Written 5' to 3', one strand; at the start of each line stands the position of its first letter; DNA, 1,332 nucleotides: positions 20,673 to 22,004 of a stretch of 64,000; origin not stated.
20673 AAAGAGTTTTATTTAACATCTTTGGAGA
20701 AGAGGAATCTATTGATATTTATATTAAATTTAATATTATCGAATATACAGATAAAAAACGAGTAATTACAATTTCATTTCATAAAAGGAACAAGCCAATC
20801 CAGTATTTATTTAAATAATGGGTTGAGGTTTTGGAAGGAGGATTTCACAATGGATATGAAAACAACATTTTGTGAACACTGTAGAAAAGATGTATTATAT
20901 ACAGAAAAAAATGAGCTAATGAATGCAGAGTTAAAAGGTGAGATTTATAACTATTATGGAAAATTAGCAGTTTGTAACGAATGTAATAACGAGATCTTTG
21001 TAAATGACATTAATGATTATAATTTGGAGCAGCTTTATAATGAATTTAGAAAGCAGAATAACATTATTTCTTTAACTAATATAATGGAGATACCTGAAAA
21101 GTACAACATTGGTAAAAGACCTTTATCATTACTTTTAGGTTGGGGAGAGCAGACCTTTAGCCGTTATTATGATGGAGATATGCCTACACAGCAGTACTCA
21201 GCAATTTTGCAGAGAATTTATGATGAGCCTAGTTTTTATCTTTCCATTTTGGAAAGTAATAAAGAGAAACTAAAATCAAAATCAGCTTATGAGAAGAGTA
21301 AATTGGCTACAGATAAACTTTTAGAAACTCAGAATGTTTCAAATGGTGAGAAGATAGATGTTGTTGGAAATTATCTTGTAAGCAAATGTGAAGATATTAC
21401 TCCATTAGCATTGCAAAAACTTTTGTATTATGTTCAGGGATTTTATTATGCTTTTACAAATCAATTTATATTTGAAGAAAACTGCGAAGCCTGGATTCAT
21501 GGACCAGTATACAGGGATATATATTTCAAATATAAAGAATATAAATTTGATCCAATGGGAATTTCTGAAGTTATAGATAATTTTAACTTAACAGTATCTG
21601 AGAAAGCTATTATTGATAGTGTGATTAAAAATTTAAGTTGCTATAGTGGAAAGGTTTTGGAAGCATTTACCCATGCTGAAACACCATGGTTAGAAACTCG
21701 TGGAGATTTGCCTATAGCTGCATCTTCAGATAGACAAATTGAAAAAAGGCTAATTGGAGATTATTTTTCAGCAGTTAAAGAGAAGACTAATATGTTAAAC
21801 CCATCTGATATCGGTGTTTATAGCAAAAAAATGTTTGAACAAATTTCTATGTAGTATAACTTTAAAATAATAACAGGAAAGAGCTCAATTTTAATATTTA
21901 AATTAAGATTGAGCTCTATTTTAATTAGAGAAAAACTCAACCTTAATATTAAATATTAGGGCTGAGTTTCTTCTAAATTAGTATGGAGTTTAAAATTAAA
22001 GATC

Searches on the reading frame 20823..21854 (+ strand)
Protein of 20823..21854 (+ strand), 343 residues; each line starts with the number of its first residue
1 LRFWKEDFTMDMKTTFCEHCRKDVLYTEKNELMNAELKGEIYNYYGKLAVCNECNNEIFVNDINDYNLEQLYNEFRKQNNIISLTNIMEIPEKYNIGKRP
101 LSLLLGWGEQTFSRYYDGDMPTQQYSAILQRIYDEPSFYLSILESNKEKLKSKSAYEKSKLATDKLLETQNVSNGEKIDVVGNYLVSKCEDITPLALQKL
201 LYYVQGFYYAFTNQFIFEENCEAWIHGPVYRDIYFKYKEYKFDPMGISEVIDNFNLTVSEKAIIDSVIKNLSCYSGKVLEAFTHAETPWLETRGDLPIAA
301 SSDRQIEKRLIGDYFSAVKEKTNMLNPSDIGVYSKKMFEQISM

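Call 12: search_protein_families(library=pfam, proteins=[window:20823-21854:+], max_evalue=0.001)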
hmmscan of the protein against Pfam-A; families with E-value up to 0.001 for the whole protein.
window:20823-21854:+ (343 aa): 2 families
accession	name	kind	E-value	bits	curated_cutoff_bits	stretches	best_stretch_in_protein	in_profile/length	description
PF13274.11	SocA_Panacea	-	8e-19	69.1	25.7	1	197-289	1-112/113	Antitoxin SocA-like, Panacea domain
PF15731.11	MqsA_antitoxin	-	8.3e-07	29.6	30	1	50-124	36-111/131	Antitoxin component of bacterial toxin-antitoxin system, MqsA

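Call 101: search_protein_families(library=padloc, proteins=[window:20823-21854:+], max_evalue=0.001)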
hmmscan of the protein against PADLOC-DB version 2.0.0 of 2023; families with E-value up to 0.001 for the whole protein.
window:20823-21854:+ (343 aa): 0 families
